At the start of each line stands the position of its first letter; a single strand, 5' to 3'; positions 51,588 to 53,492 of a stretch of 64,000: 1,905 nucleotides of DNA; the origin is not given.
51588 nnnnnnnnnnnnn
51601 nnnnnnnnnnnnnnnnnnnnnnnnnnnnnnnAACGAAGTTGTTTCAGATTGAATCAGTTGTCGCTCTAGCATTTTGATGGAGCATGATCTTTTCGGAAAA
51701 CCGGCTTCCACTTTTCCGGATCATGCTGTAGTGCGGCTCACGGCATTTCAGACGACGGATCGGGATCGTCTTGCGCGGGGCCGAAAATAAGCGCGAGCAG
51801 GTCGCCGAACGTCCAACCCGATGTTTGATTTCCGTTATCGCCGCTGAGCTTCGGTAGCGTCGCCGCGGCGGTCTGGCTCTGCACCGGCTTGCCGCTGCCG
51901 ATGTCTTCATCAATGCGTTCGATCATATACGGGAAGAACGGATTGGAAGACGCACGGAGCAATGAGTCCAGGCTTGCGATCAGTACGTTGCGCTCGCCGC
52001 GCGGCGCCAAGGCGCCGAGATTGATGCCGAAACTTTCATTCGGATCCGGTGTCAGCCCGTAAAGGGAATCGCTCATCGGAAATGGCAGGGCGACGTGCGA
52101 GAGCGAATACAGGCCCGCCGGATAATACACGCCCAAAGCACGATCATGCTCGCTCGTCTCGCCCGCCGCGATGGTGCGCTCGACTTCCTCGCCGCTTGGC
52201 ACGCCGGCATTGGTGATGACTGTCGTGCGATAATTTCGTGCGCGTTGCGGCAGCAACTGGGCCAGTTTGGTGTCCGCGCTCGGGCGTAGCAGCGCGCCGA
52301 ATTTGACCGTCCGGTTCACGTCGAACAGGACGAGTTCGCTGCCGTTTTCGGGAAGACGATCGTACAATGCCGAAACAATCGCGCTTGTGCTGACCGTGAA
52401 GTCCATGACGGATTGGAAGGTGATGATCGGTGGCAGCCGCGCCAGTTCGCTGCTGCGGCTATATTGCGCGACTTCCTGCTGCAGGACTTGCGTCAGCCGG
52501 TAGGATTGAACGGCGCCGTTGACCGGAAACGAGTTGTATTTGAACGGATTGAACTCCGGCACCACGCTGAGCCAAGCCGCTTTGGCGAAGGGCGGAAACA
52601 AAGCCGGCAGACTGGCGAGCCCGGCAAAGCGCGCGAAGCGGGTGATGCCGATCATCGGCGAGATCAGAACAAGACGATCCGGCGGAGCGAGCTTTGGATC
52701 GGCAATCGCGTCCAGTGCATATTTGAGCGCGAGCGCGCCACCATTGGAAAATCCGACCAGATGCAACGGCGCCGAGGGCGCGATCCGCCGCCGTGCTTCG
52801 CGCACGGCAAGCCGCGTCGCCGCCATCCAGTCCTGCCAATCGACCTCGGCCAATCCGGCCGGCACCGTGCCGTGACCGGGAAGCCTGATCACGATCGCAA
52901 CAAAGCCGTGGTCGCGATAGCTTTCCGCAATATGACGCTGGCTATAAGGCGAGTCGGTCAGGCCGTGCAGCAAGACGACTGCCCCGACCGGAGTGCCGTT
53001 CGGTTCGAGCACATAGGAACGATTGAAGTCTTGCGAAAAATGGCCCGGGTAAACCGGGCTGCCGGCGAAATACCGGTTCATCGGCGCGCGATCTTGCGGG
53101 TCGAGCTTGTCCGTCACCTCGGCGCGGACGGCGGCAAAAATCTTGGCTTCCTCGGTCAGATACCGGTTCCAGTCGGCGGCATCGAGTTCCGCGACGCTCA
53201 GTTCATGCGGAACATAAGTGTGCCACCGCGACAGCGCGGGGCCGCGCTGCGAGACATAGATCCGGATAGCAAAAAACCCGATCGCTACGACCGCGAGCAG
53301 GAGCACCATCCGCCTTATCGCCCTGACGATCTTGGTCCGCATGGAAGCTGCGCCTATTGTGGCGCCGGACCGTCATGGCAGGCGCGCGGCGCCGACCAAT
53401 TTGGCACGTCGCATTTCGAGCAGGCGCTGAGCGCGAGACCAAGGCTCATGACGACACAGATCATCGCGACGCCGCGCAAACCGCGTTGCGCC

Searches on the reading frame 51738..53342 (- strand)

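Call 8: search_protein_families(library=ncbifam, proteins=[window:51738-53342:-], max_evalue=0.001)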
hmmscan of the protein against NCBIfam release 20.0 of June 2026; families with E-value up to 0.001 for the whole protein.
window:51738-53342:- (534 aa): 5 families
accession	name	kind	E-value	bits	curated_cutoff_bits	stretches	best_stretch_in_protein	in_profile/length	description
NF052543.1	PhlpBipLPA4030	equivalog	1.6e-09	37.4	450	1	117-231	68-179/312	phospholipase BipL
TIGR03695.1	menH_SHCHC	equivalog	5.2e-09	35.9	208.55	1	121-233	4-108/252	2-succinyl-6-hydroxy-2,4-cyclohexadiene-1-carboxylate synthase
TIGR03056.1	bchO_mg_che_rel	equivalog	3.6e-08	32.8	172.55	1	117-255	25-147/278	alpha/beta fold hydrolase BchO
NF008340.0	PRK11126.1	equivalog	1e-05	24.9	261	1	121-213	16-100/255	2-succinyl-6-hydroxy-2,4-cyclohexadiene-1-carboxylate synthase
TIGR03101.1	hydr2_PEP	hypoth_equivalog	0.0001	21.9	202.75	1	120-231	26-134/266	hydrolase 2, exosortase A system-associated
